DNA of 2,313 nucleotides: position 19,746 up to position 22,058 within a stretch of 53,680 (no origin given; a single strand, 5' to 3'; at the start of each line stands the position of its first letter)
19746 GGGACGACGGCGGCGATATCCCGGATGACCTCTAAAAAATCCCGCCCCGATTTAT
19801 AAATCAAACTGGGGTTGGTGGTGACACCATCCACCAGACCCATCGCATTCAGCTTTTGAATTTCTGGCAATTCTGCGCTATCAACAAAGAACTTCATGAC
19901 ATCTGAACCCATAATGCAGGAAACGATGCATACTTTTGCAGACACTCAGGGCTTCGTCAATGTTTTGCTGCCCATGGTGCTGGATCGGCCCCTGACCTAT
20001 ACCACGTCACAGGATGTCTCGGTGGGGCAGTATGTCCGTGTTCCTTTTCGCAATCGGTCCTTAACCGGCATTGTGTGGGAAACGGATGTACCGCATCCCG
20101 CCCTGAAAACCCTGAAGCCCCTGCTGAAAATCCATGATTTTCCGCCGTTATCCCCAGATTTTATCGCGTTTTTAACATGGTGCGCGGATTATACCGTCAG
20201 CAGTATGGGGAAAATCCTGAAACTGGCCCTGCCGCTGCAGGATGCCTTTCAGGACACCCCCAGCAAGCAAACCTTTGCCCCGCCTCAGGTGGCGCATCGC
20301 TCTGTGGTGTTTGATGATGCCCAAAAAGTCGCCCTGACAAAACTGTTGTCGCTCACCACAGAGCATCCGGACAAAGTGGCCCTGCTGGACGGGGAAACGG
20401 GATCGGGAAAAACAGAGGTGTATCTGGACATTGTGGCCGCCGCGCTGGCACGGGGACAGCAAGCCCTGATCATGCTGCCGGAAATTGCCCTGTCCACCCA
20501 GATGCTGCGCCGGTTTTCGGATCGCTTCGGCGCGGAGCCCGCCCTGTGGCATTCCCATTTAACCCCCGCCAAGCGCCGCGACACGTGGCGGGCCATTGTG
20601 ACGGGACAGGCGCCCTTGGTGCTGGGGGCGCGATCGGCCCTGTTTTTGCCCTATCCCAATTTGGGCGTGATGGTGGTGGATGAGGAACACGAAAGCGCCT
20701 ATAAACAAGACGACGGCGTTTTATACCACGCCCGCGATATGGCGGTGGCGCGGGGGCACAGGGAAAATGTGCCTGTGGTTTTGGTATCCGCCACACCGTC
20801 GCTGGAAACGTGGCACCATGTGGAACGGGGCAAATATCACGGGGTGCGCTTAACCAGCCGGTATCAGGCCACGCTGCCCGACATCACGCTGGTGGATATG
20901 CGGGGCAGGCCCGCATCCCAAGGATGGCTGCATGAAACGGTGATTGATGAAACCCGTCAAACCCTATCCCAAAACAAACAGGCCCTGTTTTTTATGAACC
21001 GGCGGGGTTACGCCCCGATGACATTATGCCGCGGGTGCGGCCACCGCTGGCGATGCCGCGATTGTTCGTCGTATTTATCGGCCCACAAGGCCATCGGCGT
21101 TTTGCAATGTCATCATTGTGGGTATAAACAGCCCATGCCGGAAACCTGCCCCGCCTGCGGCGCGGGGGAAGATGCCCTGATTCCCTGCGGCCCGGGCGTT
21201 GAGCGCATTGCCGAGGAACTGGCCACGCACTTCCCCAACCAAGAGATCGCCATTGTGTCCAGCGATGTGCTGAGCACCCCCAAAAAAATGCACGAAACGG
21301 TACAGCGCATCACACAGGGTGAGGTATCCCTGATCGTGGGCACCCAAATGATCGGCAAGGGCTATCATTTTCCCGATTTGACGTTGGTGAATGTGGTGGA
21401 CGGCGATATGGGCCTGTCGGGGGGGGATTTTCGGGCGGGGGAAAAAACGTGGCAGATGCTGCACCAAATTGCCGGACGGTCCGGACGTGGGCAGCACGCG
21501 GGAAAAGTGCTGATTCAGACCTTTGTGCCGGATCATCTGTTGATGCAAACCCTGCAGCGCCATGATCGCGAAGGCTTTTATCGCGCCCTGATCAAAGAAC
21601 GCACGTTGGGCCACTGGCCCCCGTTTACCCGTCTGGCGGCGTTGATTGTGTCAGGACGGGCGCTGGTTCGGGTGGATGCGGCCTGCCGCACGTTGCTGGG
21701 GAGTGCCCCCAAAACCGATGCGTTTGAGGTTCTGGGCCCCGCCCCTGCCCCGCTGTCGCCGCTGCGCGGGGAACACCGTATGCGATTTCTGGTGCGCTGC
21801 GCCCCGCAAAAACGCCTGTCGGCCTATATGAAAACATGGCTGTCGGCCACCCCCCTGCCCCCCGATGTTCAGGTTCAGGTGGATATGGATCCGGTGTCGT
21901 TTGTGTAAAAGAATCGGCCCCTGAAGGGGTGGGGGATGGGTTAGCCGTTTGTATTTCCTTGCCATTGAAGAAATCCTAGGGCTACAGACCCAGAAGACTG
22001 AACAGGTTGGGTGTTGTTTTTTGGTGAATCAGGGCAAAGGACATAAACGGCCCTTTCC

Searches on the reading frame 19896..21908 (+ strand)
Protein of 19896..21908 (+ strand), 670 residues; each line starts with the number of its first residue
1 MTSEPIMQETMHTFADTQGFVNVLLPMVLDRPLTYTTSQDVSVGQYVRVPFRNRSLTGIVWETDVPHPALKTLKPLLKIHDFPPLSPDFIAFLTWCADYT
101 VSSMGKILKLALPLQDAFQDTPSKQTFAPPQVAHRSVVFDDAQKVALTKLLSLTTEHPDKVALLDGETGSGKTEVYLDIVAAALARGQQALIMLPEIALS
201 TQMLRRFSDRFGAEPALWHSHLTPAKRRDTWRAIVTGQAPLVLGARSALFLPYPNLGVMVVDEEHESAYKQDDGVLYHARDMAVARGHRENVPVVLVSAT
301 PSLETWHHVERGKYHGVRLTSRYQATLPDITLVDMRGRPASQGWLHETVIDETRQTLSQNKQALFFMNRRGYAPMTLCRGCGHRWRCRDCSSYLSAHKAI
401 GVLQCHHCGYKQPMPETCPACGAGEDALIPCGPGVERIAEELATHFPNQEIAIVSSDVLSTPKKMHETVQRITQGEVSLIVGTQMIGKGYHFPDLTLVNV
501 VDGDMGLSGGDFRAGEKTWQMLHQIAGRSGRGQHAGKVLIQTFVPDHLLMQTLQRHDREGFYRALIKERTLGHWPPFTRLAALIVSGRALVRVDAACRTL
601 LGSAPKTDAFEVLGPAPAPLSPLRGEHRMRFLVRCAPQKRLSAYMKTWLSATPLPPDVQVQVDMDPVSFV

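Call 5: search_protein_families(library=pfam, proteins=[window:19896-21908:+], max_evalue=1)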
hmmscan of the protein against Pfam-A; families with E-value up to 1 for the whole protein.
window:19896-21908:+ (670 aa): 18 families
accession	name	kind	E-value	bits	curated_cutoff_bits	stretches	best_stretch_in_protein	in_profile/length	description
PF17764.6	PriA_3primeBD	-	1.5e-18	66.9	22.7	1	22-113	1-96/96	3'DNA-binding domain (3'BD)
PF00270.35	DEAD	-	2.7e-17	63.4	26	1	158-304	13-162/167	DEAD/DEAH box helicase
PF18074.6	PriA_C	-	2.6e-15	57.5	26.9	1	576-666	1-95/95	Primosomal protein N C-terminal domain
PF04851.21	ResIII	-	1.3e-10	41.9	22.5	1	139-270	4-140/164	Type III restriction enzyme, res subunit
PF18319.7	Zn_ribbon_PriA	-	9.9e-08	32.3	26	1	387-413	1-27/27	PriA DNA helicase Cys-rich region (CRR) domain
PF00271.37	Helicase_C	-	4.6e-07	30.5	23.5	1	450-531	39-108/110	Helicase conserved C-terminal domain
PF13401.12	AAA_22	-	0.0089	16.8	27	1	159-304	5-127/130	AAA domain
PF13604.12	AAA_30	-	0.026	14.7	27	1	154-242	13-82/191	AAA domain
PF10412.15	TrwB_AAD_bind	-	0.034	13.5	20.5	1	152-193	8-49/387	Type IV secretion-system coupling protein DNA-binding domain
PF12340.13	DUF3638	-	0.039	13.7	31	1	167-212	48-93/225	Protein of unknown function (DUF3638)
PF07652.20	Flavi_DEAD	-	0.083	13.3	21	1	160-301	5-136/148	Flavivirus DEAD domain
PF13245.12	AAA_19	-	0.096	13.3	25.1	1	155-221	7-71/134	AAA domain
PF13481.12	AAA_25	-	0.096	12.7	27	1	131-192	4-65/195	AAA domain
PF25199.1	nSTAND_NTPase5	-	0.11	12.8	34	1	150-203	32-86/145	Novel STAND NTPase 5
PF05495.17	zf-CHY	-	0.28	12.1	31.3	1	378-423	12-63/68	CHY zinc finger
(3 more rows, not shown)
